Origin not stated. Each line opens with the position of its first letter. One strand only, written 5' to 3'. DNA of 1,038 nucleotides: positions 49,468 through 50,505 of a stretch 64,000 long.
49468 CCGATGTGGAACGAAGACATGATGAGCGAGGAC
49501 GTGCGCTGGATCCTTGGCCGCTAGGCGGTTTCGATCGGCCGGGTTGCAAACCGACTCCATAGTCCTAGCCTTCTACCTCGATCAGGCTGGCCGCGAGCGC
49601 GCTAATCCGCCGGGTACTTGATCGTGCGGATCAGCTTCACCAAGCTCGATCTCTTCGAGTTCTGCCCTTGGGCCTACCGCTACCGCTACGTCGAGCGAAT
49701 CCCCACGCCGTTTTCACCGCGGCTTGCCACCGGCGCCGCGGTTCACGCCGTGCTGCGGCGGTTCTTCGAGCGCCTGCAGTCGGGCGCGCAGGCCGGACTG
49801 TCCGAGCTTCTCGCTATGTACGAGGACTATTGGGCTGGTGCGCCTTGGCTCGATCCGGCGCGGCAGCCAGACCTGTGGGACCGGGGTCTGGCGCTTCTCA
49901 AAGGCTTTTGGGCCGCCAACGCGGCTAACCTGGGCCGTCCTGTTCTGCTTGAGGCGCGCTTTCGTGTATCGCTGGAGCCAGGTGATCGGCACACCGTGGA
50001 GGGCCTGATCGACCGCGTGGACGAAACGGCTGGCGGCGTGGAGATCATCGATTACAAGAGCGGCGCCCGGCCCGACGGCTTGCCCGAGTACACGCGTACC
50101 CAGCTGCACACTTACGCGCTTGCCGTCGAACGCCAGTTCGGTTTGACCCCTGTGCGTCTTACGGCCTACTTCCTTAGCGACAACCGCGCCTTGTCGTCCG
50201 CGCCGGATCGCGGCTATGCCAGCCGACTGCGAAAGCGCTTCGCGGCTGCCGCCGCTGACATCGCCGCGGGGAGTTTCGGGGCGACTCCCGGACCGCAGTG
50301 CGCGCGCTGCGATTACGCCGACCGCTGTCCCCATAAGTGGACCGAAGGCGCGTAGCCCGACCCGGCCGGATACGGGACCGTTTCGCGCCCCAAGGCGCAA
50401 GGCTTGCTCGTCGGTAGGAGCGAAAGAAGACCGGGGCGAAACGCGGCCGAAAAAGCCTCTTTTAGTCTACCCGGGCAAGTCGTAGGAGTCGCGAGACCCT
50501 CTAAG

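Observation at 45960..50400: Possible extended defence/accessory island: NYN remnant, ATPase+TOPRIM pair, metallophosphoesterase, SufT-like Fe-S factor and Cas4-like Fe-S nuclease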

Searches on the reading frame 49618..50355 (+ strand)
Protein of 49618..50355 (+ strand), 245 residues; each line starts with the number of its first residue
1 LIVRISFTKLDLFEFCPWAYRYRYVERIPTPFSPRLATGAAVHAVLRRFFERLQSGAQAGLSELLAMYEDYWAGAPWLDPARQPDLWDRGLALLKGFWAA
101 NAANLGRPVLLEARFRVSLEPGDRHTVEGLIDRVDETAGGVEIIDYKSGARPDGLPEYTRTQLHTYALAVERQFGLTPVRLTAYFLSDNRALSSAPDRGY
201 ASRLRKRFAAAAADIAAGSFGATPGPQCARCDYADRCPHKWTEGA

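Call 3: search_protein_families(library=pfam, proteins=[window:49618-50355:+], max_evalue=0.01)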
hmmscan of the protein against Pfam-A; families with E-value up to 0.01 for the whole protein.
window:49618-50355:+ (245 aa): 1 family
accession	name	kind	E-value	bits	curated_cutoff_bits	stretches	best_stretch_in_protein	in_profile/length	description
PF12705.13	PDDEXK_1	-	5.5e-38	131.8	22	1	4-238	1-247/247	PD-(D/E)XK nuclease superfamily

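Call 4: search_protein_families(library=padloc, proteins=[window:49618-50355:+], max_evalue=0.01)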
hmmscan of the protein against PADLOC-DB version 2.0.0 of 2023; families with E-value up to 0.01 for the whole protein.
window:49618-50355:+ (245 aa): 11 families
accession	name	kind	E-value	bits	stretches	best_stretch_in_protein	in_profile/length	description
PDLC00060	DruK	-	7.9e-11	39.9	1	127-237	143-259/347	PD-(D/E)XK nuclease superfamily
PDLC01250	Cas4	-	3.4e-10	38.5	1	124-237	59-167/168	"CAS-I,CAS-II,CAS-III,CAS-IV,CAS-V,CAS-VI; acquisition_associated"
PDLC00943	Cas4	-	4.1e-08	31.4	1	123-238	65-179/180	CRISPR-associated protein Cas4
PDLC00944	Cas4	-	1.1e-07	30.2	1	124-237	65-176/177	Cas4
PDLC01447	Cas4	-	2.6e-07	29.3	1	3-239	3-159/161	"CAS-I,CAS-II,CAS-III,CAS-IV,CAS-V,CAS-VI; acquisition_associated"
PDLC00059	DruK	-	1e-05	22.9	1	124-242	123-239/326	PD-(D/E)XK nuclease superfamily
PDLC02083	Cas4_II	-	0.00034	19.1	1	125-237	71-183/186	-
PDLC01773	Cas4c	-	0.00061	17.3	1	123-239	82-195/229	-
PDLC02034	Cas4d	-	0.0024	15.5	0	122-237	67-180/192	-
PDLC01611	Cas4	-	0.0049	15.2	1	130-237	54-156/158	"CAS-I,CAS-II,CAS-III,CAS-IV,CAS-V,CAS-VI; acquisition_associated"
PDLC01747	Cas1g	-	0.0066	13.1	1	124-237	60-176/523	-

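Call 5: search_protein_families(library=ncbifam, proteins=[window:49618-50355:+], max_evalue=0.01)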
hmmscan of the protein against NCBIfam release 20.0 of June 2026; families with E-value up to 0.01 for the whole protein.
window:49618-50355:+ (245 aa): 5 families
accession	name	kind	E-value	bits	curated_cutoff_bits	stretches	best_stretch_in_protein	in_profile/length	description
TIGR00372.1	cas4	equivalog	1.6e-07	31.4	65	1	123-238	65-179/180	CRISPR-associated protein Cas4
TIGR02786.1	addB_alphas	equivalog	2.1e-05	22.8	486.5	1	37-154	789-909/1024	double-strand break repair protein AddB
TIGR02774.1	rexB_recomb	equivalog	0.00095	17.6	718.35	1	112-173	864-930/1076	ATP-dependent nuclease subunit B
NF049935.1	cas4g_cas1g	exception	0.0046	15.5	560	1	123-237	71-189/546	CRISPR-associated endonuclease Cas4g/Cas1g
TIGR02784.1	addA_alphas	equivalog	0.0061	14.9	860.75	1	82-172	1023-1116/1138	double-strand break repair helicase AddA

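Call 6: find_homologous_proteins(query=window:49618-50355:+, max_evalue=0.00001)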
Query window:49618-50355:+ (245 aa): 48 proteins with E <= 0.00001 among 2157 candidates.
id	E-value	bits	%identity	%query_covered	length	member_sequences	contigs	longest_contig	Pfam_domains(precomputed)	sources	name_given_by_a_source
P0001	1.2e-160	551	99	99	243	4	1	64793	PF12705.14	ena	-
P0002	3.5e-100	353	65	98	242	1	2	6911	PF12705.14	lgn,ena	-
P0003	4.2e-96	339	62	98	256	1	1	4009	PF12705.14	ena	-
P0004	9.6e-96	338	62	99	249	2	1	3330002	PF12705.14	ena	-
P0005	4.8e-95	336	63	98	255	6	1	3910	PF12705.14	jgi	jgi:putative RecB family exonuclease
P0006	1.2e-93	331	60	99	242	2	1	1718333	PF12705.14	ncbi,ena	-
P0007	1.4e-92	328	60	99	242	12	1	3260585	PF12705.14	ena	-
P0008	2.7e-87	310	57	98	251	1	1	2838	PF12705.14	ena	-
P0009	1.5e-85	305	58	99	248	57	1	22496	PF12705.14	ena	-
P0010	6.8e-85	303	56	99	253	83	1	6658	PF12705.14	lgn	-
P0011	1.1e-84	302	56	98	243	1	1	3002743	PF12705.14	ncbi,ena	-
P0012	2.4e-84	301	57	99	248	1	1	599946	PF12705.14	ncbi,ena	-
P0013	1.8e-83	298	57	99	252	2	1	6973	PF12705.14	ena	-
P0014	2.7e-83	297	56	99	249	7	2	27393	PF12705.14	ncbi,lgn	-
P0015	3.0e-83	297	55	99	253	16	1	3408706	PF12705.14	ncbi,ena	-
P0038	1.1e-70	256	48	98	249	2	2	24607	PF12705.14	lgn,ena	-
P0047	6.0e-9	54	30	96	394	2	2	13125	PF12705.14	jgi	-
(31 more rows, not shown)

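Call 7: find_encoding_contigs(protein=window:49618-50355:+, flank=10000, max_places=6)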
Protein window:49618-50355:+ (245 aa): no gene with exactly this product is on record in the collection.

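Call 9: find_related_loci(query=A1, collection=genome_contigs, flank=10000)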
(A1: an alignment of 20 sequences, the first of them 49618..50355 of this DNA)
Query A1 (245 aa) in genome_contigs; peptide patterns used: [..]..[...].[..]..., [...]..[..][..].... (x = any residue, [..] = any of these).
599 stretches matched a pattern (row limit reached: there are more); 66 encode a relative of the query (tblastn E <= 1e-3); 65 distinct loci.
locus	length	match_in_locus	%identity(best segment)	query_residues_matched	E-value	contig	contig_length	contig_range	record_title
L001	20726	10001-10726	58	2-243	2e-89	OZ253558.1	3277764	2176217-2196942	MAG: Chloroflexota bacterium isolate faa4938b-925b-4a81-b3a1-ab9e0e292ea9 genome assembly, chromosome: 1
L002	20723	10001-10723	56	3-243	2e-88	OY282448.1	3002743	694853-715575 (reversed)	MAG: uncultured Chloroflexota bacterium genome assembly, chromosome: 1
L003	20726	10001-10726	57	2-243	1e-87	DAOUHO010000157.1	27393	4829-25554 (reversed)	MAG TPA_asm: Chloroflexota bacterium isolate S16_103 k189_221155, whole genome shotgun sequence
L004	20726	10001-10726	57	3-244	1e-87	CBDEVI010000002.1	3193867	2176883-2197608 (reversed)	MAG: Chloroflexota bacterium isolate f820a594-4fe9-4b7b-8cc4-7fafcfd9b253 genome assembly, contig: contig_2, whole genom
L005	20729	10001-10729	58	2-244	5e-87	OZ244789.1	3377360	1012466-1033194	MAG: Chloroflexota bacterium isolate ab4077b5-c520-4789-84b5-e4883557eec7 genome assembly, chromosome: 1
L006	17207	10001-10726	55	2-243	7e-86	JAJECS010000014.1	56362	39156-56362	MAG: Chloroflexota bacterium isolate jk18xAbins.3 k141_187037, whole genome shotgun sequence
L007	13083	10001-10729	58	3-245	1e-85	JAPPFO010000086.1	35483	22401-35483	MAG: Chloroflexota bacterium isolate RHO1_bin_32 NODE_2267_length_35483_cov_5.226742, whole genome shotgun sequence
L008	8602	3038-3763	55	2-243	2e-85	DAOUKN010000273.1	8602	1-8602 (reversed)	MAG TPA_asm: Chloroflexota bacterium isolate S7_331 k113_2839872, whole genome shotgun sequence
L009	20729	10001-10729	56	2-244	4e-85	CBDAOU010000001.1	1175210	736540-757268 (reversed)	MAG: Chloroflexota bacterium isolate 1ab9ed6c-b116-4708-afc9-c8c3060f4704 genome assembly, contig: contig_1, whole genom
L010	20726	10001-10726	55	2-243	1e-83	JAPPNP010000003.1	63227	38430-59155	MAG: Chloroflexota bacterium isolate RHO3_bin_74 NODE_1072_length_63227_cov_24.133160, whole genome shotgun sequence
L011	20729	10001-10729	56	3-245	6e-84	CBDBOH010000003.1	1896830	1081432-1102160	MAG: Chloroflexota bacterium isolate 6ed94c95-c701-4cc9-8e12-bdeb5c957f40 genome assembly, contig: contig_3, whole genom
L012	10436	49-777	56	3-245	5e-83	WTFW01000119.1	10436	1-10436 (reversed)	MAG: Chloroflexi bacterium isolate CO36386bin_13 NODE_2658_length_10436_cov_17.204027, whole genome shotgun sequence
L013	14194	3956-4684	56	3-245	6e-83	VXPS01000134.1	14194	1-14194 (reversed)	MAG: Chloroflexi bacterium isolate SB0662_bin_61 NODE_3743_length_14194_cov_27.555414, whole genome shotgun sequence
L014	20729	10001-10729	56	3-245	1e-82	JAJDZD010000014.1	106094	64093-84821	MAG: Chloroflexota bacterium isolate jk18x40bins.16 k141_1832400, whole genome shotgun sequence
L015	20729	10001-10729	55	3-245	8e-83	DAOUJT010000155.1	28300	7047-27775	MAG TPA_asm: Chloroflexota bacterium isolate S34_278 k113_510010, whole genome shotgun sequence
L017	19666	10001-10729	55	3-245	2e-81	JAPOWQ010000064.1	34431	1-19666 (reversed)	MAG: Chloroflexota bacterium isolate COS2_bin_4 NODE_499_length_34431_cov_26.3745, whole genome shotgun sequence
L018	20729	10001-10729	55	3-245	2e-81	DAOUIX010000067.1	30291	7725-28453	MAG TPA_asm: Chloroflexota bacterium isolate S29_215 k147_235482, whole genome shotgun sequence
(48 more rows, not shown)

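Call 15: search_solved_structures(query=A1, max_evalue=0.01, show_alignments=2)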
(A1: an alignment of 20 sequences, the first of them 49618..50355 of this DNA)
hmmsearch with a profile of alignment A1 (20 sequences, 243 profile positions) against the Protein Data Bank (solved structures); distinct sequences matched with E-value up to 0.01: 5.
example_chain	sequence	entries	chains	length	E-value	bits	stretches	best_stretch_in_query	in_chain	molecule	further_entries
6ppu_A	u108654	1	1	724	0.00028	23.8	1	47-240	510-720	ATP-dependent DNA helicase (UvrD/REP)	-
7sjr_A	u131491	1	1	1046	0.00052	22.9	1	47-240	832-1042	DNA helicase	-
9iab_A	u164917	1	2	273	0.0042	19.9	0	120-242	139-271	PD-(D/E)XK endonuclease-like domain-containing protein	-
6ppj_A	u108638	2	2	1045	0.0098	18.7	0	47-240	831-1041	ATP-dependent DNA helicase (UvrD/REP)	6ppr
9np6_A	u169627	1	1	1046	0.0098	18.7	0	47-240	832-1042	DNA 3'-5' helicase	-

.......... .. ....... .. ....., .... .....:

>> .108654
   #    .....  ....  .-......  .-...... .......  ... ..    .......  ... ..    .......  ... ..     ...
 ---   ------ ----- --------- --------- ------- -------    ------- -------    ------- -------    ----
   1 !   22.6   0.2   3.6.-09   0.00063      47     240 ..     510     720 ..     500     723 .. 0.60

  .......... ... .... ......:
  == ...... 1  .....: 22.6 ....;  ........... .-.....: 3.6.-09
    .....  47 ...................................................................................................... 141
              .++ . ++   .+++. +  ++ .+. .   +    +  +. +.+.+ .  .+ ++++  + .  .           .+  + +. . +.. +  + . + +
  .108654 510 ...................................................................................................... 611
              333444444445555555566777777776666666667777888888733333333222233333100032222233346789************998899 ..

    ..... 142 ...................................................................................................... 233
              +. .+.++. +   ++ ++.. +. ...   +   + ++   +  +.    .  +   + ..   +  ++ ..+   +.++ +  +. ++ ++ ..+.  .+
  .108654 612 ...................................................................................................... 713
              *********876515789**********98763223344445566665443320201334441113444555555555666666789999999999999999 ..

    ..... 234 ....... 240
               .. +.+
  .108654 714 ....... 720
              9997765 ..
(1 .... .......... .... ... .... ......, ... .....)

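Call 30: search_protein_families(library=pfam, proteins=[L007:8002-8349:+, L007:8853-9989:+, L006:8343-9104:+, L006:9081-9851:-, L003:2523-6641:-, L003:6906-8795:-, L018:5927-6892:-, L017:7061-7462:+, L010:6691-8652:-, L004:3655-5463:-], max_evalue=0.01)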
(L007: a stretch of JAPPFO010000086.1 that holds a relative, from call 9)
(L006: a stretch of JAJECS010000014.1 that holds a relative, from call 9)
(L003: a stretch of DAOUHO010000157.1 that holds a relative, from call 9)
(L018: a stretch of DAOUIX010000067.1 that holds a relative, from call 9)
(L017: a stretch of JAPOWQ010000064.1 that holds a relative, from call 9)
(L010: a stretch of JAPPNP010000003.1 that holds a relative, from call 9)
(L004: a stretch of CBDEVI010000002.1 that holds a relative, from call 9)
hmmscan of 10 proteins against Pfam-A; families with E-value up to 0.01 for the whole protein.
L007:8002-8349:+ (115 aa): 1 family
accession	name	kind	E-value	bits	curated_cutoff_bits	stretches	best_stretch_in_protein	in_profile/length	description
PF01850.27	PIN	-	0.0036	18.3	23.6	1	4-108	12-118/120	PIN domain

L007:8853-9989:+ (378 aa): 2 families
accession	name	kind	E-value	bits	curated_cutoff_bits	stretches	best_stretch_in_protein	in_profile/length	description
PF22612.2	GH113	-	1.5e-49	169.4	27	1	62-339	11-274/289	Glycoside Hydrolase Family 113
PF13547.12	GTA_TIM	-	6.2e-05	22.9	27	0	157-245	5-114/299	GTA TIM-barrel-like domain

L006:8343-9104:+ (253 aa): 0 families

L006:9081-9851:- (256 aa): 0 families

L003:2523-6641:- (1372 aa): 11 families
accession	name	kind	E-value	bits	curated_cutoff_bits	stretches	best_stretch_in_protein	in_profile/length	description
PF00560.39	LRR_1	-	2e-129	393.5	20.6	0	806-828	1-23/23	Leucine Rich Repeat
PF12799.13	LRR_4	-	5e-104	338.4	27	17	483-517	3-36/44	Leucine Rich repeats (2 copies)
PF13855.12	LRR_8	-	2.8e-78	258.1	27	13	458-517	2-61/61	Leucine rich repeat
PF23598.1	LRR_14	-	3.2e-78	263.4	40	10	427-560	16-146/353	Leucine-rich repeat region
PF24758.1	LRR_At5g56370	-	9.2e-20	71.7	27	0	233-313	14-97/227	FBD-associated F-box protein At5g56370, LRR repeats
PF23211.1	LRR_LRWD1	-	1.9e-18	67.3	28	0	968-1012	35-77/190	Leucine-rich repeat and WD repeat-containing protein 1, LRR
PF25013.1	LRR_Zer-1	-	1.4e-10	41.9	27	0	429-492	4-65/137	Zer-1-like, Leucine-rich repeats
PF24141.1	LRR_ComC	-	5.9e-09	36.4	27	0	1202-1280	203-273/288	EGF-like domain-containing protein ComC LRR domain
PF13516.12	LRR_6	-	4.1e-05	23.8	23.4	0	1215-1230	3-18/24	Leucine Rich repeat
PF24048.1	LRR_NXF1-5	-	0.002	18.1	30.5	0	481-518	80-117/142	NXF1/2/3/5 leucine-rich repeat domain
PF18016.8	SAM_3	-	0.0078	16.6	22.6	0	511-554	18-62/65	SAM domain (Sterile alpha motif)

L003:6906-8795:- (629 aa): 9 families
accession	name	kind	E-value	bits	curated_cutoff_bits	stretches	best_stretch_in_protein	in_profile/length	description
PF00560.39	LRR_1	-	3.3e-44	139.8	20.6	2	566-588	1-23/23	Leucine Rich Repeat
PF13855.12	LRR_8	-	6.6e-29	99.9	27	5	470-529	2-61/61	Leucine rich repeat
PF12799.13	LRR_4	-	7.6e-27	93.2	27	5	566-599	2-33/44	Leucine Rich repeats (2 copies)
PF23598.1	LRR_14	-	6.1e-23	81.6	40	3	249-409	42-197/353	Leucine-rich repeat region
PF23211.1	LRR_LRWD1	-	1.7e-13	51.1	28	2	201-289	11-97/190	Leucine-rich repeat and WD repeat-containing protein 1, LRR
PF25019.1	LRR_R13L1-DRL21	-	2.1e-07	31.3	27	0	541-597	69-125/127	R13L1/DRL21 LRRs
PF24758.1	LRR_At5g56370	-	2.7e-07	30.9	27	0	531-575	27-71/227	FBD-associated F-box protein At5g56370, LRR repeats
PF13516.12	LRR_6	-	6.3e-05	23.2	23.4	0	493-506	3-16/24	Leucine Rich repeat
PF18805.7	LRR_10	-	0.0093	16.2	30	0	428-449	9-30/67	Leucine-rich repeat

L018:5927-6892:- (321 aa): 0 families

L017:7061-7462:+ (133 aa): 0 families

L010:6691-8652:- (653 aa): 7 families
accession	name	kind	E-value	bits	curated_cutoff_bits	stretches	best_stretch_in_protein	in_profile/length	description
PF00560.39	LRR_1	-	3.4e-53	166.5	20.6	1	328-350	1-23/23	Leucine Rich Repeat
PF12799.13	LRR_4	-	3.1e-34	116.7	27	3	280-316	2-40/44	Leucine Rich repeats (2 copies)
PF13855.12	LRR_8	-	1.3e-31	108.6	27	6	547-602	6-61/61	Leucine rich repeat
PF23598.1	LRR_14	-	5.8e-29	101.4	40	4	226-334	42-146/353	Leucine-rich repeat region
PF23211.1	LRR_LRWD1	-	1.9e-14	54.3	28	1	178-266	11-97/190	Leucine-rich repeat and WD repeat-containing protein 1, LRR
PF24758.1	LRR_At5g56370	-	8.6e-06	26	27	0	548-603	19-74/227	FBD-associated F-box protein At5g56370, LRR repeats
PF25019.1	LRR_R13L1-DRL21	-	7.5e-05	23.1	27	0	254-311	71-125/127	R13L1/DRL21 LRRs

L004:3655-5463:- (602 aa): 8 families
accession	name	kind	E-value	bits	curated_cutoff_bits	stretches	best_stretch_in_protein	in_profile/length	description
PF00560.39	LRR_1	-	1.3e-53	167.8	20.6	1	157-179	1-23/23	Leucine Rich Repeat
PF13855.12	LRR_8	-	5.5e-35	119.4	27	6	230-288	3-61/61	Leucine rich repeat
PF12799.13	LRR_4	-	4.9e-33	112.9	27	4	349-384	2-36/44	Leucine Rich repeats (2 copies)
PF23598.1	LRR_14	-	2.6e-26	92.7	40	5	175-283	42-146/353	Leucine-rich repeat region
PF23211.1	LRR_LRWD1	-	1.7e-11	44.6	28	0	301-361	22-77/190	Leucine-rich repeat and WD repeat-containing protein 1, LRR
PF25019.1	LRR_R13L1-DRL21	-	5.2e-09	36.5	27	0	148-188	84-125/127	R13L1/DRL21 LRRs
PF24758.1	LRR_At5g56370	-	7.6e-06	26.2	27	0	500-551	22-73/227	FBD-associated F-box protein At5g56370, LRR repeats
PF13516.12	LRR_6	-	3.5e-05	24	23.4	0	348-362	3-17/24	Leucine Rich repeat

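Call 37: predict_structure(alignment_id=A1)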
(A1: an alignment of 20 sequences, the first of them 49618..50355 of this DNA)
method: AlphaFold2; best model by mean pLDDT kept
length: 245 residues; sequences in the alignment: 20
mean_pLDDT: 81.8   pTM: 0.78
mean pLDDT of the five models: 81.8, 77.7, 76.7, 74.0, 71.9
residues with pLDDT >= 90: 121; 70-90: 63; 50-70: 38; < 50: 23
segments of 3 or more residues with pLDDT < 50: 222-225, 227-245
pLDDT, mean of each block of 10 residues (from residue 1): 60 64 63 75 93 89 95 86 91 95 93 87 82 95 93 90 94 96 94 96 88 75 48 45 34
secondary structure, 60 per line:
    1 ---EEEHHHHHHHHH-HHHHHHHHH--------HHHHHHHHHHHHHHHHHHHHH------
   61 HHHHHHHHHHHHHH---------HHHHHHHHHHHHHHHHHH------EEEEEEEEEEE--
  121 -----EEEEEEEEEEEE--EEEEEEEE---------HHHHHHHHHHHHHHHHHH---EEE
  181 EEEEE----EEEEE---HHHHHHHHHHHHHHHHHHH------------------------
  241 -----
elements in order: E4-6 H7-15 H17-25 H34-54 H61-74 H84-101 E108-118 E126-137 E140-147 H157-174 E178-185 E190-194 H198-216

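Call 41: fold_search(model_id=the predicted structure, library=pdb)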
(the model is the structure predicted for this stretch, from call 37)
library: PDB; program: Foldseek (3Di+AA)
matches with E <= 10: 358; with E <= 0.001: 38
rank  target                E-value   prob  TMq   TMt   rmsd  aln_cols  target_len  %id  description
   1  7sjr_A                4.3e-08  1.00  0.71  0.22   4.1       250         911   20  Cryo-EM structure of AdnA-AdnB(W325A) in complex with DNA and AMPPNP (released 2021-12-22)
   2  6ppu_A                6.1e-08  1.00  0.65  0.30   4.8       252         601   22  Cryo-EM structure of AdnAB-AMPPNP-DNA complex (released 2019-11-20)
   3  9np6_A                6.4e-08  1.00  0.64  0.20   4.1       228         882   21  Cryo-EM structure of AdnA(D934A)-AdnB(D1014A) in complex with AMPPNP and blunt end DNA (released 2025-03-19)
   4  9iac_A                1.9e-07  1.00  0.63  0.58   4.8       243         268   13  Structure of the Argonaute-associated Cas4 family protein 1 (ACE1) from Microcystis aeruginosa (MaACE1) (released 2025-04-23)
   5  9iab_A                2.9e-07  1.00  0.68  0.63   3.8       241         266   12  Structure of the Argonaute-associated Cas4 family protein 1 (ACE1) from Chroococcidiopsis thermalis (CtACE1) (released 2025-04-23)
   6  3u44_B                5.1e-07  1.00  0.56  0.14  11.0       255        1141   19  Crystal structure of AddAB-DNA complex (released 2012-03-21)
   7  9iac_B                6.1e-07  1.00  0.62  0.57   5.0       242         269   14  Structure of the Argonaute-associated Cas4 family protein 1 (ACE1) from Microcystis aeruginosa (MaACE1) (released 2025-04-23)
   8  9iab_B                6.9e-07  1.00  0.67  0.62   4.3       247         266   12  Structure of the Argonaute-associated Cas4 family protein 1 (ACE1) from Chroococcidiopsis thermalis (CtACE1) (released 2025-04-23)
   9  3u4q_B                9.2e-07  1.00  0.52  0.14  11.3       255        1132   17  Structure of AddAB-DNA complex at 2.8 angstroms (released 2012-03-21)
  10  6ppj_A                6.2e-06  1.00  0.62  0.20   4.8       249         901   19  Cryo-EM structure of AdnA(D934A)-AdnB(D1014A) in complex with AMPPNP (released 2019-11-20)
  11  4ceh_A                8.7e-06  1.00  0.52  0.13   6.1       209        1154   15  Crystal structure of AddAB with a forked DNA substrate (released 2014-03-12)
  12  4cej_A                2.6e-05  1.00  0.43  0.10   8.5       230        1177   16  Crystal structure of AddAB-DNA-ADPNP complex at 3 Angstrom resolution (released 2014-03-12)
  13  3h4r                  4.2e-05  1.00  0.53  0.57   5.2       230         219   13  Crystal structure of E. coli RecE exonuclease (released 2009-05-26)
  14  4cei_A                5.6e-05  1.00  0.51  0.12   5.8       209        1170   16  Crystal structure of ADPNP-bound AddAB with a forked DNA substrate (released 2014-03-12)
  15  7mi4_A                9.4e-05  1.00  0.47  0.23   7.5       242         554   16  Symmetrical PAM-PAM prespacer bound Cas4/Cas1/Cas2 complex (released 2021-11-17)
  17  8d3l_J                9.9e-05  1.00  0.55  0.61   7.7       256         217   12  Type I-C Cas4-Cas1-Cas2 complex bound to a PAM/PAM prespacer (released 2022-11-02)
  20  8d3l_I                1.3e-04  1.00  0.48  0.53   8.5       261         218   10  Type I-C Cas4-Cas1-Cas2 complex bound to a PAM/PAM prespacer (released 2022-11-02)
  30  4ic1_B                3.3e-04  1.00  0.31  0.36  12.3       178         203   17  Crystal structure of SSO0001 (released 2013-01-16)
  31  4ic1_D                3.5e-04  1.00  0.38  0.44   9.6       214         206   15  Crystal structure of SSO0001 (released 2013-01-16)
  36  4ic1_G                4.5e-04  1.00  0.42  0.49   7.9       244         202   15  Crystal structure of SSO0001 (released 2013-01-16)
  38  4ic1_A                6.0e-04  0.99  0.34  0.40  13.6       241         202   17  Crystal structure of SSO0001 (released 2013-01-16)
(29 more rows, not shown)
